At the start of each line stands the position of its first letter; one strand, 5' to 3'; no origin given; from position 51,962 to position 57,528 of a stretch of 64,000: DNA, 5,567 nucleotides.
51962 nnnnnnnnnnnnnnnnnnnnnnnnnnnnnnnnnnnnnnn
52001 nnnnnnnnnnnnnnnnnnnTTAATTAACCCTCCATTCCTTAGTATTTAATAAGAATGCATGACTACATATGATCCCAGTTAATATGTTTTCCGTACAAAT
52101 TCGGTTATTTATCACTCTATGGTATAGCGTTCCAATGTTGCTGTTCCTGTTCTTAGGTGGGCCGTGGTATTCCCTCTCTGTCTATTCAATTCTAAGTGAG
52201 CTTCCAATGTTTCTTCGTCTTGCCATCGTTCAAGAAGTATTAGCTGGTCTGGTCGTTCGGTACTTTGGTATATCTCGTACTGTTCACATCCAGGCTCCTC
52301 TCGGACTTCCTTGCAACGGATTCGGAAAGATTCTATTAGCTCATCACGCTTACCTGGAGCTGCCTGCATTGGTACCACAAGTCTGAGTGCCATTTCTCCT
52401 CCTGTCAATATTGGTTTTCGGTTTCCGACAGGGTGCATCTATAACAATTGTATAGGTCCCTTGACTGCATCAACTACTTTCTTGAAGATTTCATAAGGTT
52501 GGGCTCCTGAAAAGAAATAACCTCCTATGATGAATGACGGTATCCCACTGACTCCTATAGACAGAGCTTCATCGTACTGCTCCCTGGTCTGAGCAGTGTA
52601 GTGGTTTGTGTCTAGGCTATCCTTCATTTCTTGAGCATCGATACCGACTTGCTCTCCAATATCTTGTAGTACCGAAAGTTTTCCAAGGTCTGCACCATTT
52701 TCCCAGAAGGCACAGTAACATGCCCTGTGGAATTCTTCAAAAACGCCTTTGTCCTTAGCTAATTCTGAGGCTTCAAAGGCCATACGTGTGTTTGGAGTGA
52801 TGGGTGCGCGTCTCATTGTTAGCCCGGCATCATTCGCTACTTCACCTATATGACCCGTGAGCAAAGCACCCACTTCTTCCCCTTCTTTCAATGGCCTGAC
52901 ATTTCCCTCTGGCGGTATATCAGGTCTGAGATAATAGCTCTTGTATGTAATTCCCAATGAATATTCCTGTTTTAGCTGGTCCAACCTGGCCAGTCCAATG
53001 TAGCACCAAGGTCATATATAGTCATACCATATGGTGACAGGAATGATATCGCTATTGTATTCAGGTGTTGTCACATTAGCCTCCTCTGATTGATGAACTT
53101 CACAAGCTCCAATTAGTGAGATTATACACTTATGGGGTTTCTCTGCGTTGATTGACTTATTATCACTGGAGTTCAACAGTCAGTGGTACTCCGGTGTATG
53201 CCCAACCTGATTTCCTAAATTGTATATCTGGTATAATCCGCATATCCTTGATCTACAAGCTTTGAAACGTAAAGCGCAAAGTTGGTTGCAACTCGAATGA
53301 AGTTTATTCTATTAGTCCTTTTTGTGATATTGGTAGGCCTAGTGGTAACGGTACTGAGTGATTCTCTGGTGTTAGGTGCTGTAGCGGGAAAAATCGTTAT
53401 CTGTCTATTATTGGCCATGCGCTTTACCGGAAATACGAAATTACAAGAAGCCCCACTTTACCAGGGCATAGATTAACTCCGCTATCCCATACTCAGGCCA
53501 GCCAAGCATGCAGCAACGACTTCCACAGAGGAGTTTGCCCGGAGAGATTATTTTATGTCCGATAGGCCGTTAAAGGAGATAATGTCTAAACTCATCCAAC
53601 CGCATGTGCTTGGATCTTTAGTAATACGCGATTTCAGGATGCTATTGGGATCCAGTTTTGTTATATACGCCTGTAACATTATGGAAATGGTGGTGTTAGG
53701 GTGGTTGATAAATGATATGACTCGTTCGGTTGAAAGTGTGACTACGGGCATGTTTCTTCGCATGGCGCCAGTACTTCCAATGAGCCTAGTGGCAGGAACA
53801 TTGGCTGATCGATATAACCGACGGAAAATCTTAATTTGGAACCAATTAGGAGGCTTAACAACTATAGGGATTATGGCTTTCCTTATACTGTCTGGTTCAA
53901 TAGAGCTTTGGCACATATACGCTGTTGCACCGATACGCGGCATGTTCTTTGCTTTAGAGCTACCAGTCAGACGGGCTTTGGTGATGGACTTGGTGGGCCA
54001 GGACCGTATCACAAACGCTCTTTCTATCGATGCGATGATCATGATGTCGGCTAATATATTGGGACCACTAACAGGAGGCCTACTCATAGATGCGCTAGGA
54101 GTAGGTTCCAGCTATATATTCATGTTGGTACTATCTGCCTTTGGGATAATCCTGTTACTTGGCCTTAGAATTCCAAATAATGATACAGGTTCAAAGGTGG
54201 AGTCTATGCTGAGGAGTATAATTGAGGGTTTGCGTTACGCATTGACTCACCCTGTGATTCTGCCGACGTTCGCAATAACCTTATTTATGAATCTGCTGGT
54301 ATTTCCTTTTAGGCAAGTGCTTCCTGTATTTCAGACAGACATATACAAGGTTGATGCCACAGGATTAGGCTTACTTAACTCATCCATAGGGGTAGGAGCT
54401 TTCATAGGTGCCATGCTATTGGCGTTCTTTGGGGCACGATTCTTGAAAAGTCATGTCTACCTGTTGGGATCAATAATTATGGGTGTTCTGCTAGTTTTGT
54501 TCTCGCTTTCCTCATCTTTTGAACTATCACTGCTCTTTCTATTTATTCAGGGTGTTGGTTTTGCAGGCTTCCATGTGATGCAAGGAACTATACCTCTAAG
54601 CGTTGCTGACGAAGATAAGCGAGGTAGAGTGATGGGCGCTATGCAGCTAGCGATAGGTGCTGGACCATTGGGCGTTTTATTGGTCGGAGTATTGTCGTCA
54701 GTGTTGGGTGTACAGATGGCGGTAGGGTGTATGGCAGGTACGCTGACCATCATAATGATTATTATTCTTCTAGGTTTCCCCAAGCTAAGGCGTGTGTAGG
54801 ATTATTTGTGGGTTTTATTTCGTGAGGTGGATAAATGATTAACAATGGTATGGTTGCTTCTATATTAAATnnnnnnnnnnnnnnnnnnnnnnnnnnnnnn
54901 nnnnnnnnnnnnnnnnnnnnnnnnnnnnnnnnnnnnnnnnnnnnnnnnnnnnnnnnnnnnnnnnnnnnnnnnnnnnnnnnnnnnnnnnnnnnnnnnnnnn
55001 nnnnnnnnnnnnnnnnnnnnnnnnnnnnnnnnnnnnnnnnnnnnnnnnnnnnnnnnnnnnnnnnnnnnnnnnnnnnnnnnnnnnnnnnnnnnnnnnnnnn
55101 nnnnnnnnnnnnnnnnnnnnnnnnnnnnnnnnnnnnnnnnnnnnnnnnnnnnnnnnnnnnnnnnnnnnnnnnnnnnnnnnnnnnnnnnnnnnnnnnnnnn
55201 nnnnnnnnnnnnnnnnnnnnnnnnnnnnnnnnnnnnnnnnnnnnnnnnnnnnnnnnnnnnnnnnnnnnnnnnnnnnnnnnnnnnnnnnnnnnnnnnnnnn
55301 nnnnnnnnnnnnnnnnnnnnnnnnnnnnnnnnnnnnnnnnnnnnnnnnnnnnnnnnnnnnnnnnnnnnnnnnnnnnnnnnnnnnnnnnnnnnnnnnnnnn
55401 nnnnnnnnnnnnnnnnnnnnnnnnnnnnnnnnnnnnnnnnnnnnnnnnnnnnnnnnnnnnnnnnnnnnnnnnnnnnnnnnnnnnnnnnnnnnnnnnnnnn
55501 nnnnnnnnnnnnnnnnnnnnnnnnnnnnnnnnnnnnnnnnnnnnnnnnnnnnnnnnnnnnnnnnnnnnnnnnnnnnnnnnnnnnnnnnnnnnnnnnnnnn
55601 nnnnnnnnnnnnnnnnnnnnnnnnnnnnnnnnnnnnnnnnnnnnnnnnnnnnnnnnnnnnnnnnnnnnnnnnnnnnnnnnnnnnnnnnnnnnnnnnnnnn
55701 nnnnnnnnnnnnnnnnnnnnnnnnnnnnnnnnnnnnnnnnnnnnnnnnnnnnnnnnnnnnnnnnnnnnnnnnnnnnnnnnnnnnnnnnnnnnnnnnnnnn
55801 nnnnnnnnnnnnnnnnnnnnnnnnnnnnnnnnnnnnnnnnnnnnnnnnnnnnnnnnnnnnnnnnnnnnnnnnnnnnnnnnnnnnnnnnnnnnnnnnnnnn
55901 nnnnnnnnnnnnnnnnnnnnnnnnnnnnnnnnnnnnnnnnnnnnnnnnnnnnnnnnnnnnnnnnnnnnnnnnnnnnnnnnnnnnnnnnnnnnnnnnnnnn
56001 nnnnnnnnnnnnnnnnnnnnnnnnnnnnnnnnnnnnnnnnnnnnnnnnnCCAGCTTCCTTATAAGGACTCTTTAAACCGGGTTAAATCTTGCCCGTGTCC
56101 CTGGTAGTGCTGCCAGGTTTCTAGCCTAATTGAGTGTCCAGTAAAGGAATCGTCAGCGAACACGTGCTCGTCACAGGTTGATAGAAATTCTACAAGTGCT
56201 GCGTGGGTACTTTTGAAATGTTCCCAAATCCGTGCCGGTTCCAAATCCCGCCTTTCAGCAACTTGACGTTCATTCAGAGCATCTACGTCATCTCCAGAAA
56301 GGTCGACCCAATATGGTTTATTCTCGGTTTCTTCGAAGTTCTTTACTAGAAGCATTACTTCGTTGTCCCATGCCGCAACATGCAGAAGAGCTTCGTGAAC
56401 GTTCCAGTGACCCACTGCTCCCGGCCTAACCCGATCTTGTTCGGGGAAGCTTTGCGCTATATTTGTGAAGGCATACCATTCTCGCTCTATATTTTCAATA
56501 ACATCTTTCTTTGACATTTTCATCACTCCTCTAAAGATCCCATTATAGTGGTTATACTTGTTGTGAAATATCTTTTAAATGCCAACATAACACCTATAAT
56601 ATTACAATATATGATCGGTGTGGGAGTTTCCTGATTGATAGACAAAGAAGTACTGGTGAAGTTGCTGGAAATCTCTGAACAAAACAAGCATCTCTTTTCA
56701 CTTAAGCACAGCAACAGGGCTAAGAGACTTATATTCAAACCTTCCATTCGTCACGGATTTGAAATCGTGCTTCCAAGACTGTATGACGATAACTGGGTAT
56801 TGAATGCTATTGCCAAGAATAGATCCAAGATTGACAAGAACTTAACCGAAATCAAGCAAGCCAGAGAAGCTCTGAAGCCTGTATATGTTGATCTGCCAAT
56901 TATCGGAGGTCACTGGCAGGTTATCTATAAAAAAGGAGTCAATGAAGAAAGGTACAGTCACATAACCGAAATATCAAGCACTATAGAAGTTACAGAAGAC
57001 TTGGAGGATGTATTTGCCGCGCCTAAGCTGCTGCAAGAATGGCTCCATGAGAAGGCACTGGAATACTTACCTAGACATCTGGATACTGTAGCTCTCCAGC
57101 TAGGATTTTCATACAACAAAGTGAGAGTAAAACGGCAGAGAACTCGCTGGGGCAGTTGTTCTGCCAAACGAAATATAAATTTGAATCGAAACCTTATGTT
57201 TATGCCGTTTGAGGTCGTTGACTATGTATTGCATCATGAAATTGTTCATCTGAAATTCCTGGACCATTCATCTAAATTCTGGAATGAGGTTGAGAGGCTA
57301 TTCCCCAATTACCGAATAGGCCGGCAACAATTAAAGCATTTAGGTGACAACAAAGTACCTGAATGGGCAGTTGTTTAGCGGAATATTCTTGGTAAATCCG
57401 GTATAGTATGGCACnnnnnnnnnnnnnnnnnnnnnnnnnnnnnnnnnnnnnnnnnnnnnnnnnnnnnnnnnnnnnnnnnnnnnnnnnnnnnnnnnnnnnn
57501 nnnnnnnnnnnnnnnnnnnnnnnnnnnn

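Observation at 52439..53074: Candidate selenoprotein: TGA at the first Cys of the CxxC motif of a DsbA/FrnE-like oxidoreductase, with a SECIS-like hairpin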

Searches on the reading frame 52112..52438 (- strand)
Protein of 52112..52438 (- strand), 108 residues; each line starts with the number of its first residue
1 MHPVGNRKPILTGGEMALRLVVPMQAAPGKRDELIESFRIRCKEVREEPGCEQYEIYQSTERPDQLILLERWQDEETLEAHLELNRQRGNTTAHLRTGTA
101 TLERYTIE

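Call 7: search_protein_families(library=pfam, proteins=[window:52112-52438:-], max_evalue=0.01)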
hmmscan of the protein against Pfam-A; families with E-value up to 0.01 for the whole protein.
window:52112-52438:- (108 aa): 1 family
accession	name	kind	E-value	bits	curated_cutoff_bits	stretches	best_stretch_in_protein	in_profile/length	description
PF03992.22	ABM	-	3.2e-16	59.7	23.1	1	20-83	4-68/78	Antibiotic biosynthesis monooxygenase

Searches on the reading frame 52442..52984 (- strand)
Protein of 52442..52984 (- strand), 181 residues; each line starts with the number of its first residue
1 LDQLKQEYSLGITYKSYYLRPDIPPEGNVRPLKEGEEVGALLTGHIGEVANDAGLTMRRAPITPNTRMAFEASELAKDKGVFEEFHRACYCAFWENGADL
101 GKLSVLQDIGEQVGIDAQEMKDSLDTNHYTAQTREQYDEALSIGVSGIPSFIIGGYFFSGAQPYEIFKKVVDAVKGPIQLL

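Call 82: find_encoding_contigs(protein=window:52442-52984:-, flank=1500, max_places=5)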
Protein window:52442-52984:- (181 aa): 8 contigs read that carry it; 5 places shown.
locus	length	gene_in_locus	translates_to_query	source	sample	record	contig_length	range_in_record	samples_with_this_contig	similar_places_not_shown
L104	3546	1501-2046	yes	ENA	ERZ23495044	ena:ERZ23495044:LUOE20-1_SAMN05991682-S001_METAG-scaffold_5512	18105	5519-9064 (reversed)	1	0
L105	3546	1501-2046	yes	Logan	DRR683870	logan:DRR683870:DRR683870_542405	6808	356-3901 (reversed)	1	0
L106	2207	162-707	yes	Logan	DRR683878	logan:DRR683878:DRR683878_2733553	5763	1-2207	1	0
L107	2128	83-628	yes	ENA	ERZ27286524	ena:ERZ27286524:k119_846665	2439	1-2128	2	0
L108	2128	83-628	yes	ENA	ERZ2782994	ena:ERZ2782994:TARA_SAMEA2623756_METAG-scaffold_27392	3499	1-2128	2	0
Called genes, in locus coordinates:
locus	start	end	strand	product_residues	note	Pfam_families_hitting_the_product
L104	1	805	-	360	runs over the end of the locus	PF05977:MFS_3, PF07690:MFS_1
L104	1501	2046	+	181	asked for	PF01323:DSBA, PF13462:Thioredoxin_4 (weak)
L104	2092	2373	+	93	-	PF03992:ABM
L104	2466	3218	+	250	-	PF03328:HpcH_HpaI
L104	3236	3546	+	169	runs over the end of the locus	PF08020:DUF1706, PF12867:DinB_2 (weak)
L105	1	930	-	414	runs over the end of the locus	PF05977:MFS_3, PF07690:MFS_1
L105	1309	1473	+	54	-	-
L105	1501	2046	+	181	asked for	PF01323:DSBA, PF13462:Thioredoxin_4 (weak)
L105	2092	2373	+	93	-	PF03992:ABM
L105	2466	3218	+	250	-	PF03328:HpcH_HpaI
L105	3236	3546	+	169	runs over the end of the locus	PF08020:DUF1706, PF12867:DinB_2 (weak)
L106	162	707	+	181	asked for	PF01323:DSBA, PF13462:Thioredoxin_4 (weak)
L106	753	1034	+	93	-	PF03992:ABM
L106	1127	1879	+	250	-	PF03328:HpcH_HpaI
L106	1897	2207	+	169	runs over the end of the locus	PF08020:DUF1706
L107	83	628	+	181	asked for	PF01323:DSBA, PF13462:Thioredoxin_4 (weak)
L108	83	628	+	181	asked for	PF01323:DSBA, PF13462:Thioredoxin_4 (weak)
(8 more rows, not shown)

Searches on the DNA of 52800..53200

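Call 8: search_rna_families(source=window, start=52800, end=53200, threshold=evalue, max_evalue=10, show_alignments=3)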
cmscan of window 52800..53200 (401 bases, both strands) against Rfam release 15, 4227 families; matches with E-value up to 10: 1.
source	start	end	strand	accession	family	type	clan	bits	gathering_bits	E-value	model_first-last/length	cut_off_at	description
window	52885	52935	+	RF00726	mir-87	Gene; miRNA;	-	15.8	49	1.2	1-79/79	no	mir-87 microRNA precursor family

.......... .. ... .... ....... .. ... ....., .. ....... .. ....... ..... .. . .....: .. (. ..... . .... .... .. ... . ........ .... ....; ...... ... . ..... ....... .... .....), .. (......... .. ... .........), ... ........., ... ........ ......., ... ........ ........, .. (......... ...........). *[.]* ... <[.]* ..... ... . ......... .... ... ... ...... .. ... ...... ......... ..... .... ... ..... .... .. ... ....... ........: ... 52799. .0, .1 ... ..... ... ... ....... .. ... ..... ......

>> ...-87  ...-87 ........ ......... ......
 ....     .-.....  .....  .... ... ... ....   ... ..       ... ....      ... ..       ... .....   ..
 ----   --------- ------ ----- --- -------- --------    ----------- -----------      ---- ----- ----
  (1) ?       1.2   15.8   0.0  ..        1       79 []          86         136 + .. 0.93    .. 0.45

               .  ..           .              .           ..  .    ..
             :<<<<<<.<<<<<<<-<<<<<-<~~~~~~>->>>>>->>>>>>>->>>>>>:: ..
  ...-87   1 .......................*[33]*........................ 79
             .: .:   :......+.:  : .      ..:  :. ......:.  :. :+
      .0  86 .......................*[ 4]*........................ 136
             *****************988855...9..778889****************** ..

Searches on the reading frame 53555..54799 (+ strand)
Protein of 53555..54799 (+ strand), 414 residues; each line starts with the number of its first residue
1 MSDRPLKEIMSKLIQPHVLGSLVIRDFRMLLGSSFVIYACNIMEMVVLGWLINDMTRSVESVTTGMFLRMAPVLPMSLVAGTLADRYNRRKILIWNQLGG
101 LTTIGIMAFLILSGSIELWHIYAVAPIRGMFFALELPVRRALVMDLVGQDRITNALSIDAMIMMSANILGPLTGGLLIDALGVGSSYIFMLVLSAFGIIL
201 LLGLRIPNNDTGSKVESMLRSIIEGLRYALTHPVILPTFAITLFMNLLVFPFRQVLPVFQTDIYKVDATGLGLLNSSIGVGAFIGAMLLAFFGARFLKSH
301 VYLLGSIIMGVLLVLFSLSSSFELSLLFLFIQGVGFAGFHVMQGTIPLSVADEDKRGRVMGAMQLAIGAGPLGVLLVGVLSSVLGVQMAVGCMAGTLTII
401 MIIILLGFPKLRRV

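Call 7: search_protein_families(library=pfam, proteins=[window:53555-54799:+], max_evalue=0.01)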
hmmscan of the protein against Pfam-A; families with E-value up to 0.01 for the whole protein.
window:53555-54799:+ (414 aa): 2 families
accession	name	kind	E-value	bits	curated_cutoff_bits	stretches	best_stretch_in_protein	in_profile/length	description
PF07690.21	MFS_1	-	1.7e-33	116.5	33.4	2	31-262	2-230/347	Major Facilitator Superfamily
PF05977.19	MFS_3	-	5.6e-29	101.4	27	1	24-405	9-391/524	Transmembrane secretion effector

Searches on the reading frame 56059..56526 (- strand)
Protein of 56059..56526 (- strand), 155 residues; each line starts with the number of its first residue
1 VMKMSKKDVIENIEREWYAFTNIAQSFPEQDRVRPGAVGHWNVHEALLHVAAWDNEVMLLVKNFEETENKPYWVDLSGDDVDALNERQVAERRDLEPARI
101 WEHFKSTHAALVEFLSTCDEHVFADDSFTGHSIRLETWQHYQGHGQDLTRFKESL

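Call 7: search_protein_families(library=pfam, proteins=[window:56059-56526:-], max_evalue=0.01)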
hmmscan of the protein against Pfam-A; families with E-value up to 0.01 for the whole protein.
window:56059-56526:- (155 aa): 2 families
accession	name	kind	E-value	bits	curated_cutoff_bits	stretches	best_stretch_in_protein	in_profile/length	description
PF08020.16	DUF1706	-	1.3e-06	28.9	24.2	1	4-123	5-129/166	Protein of unknown function (DUF1706)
PF12867.12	DinB_2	-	2.5e-05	25.1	24.8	1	13-123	2-95/128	DinB superfamily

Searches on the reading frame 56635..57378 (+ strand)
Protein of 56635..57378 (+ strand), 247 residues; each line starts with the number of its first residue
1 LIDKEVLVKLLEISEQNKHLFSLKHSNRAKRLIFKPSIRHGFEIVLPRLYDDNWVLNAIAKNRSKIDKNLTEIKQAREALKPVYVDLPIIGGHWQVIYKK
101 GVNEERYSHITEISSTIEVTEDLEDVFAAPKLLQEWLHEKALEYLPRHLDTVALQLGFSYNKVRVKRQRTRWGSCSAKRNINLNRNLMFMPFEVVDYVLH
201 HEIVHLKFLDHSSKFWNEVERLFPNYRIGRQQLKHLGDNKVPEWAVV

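Call 47: search_protein_families(library=pfam, proteins=[window:56635-57378:+], max_evalue=0.00001)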
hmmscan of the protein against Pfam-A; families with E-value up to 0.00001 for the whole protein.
window:56635-57378:+ (247 aa): 1 family
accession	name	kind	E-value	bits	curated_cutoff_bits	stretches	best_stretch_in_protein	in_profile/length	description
PF01863.23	YgjP-like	-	1.9e-42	146.1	26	1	30-235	1-206/207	YgjP-like, metallopeptidase domain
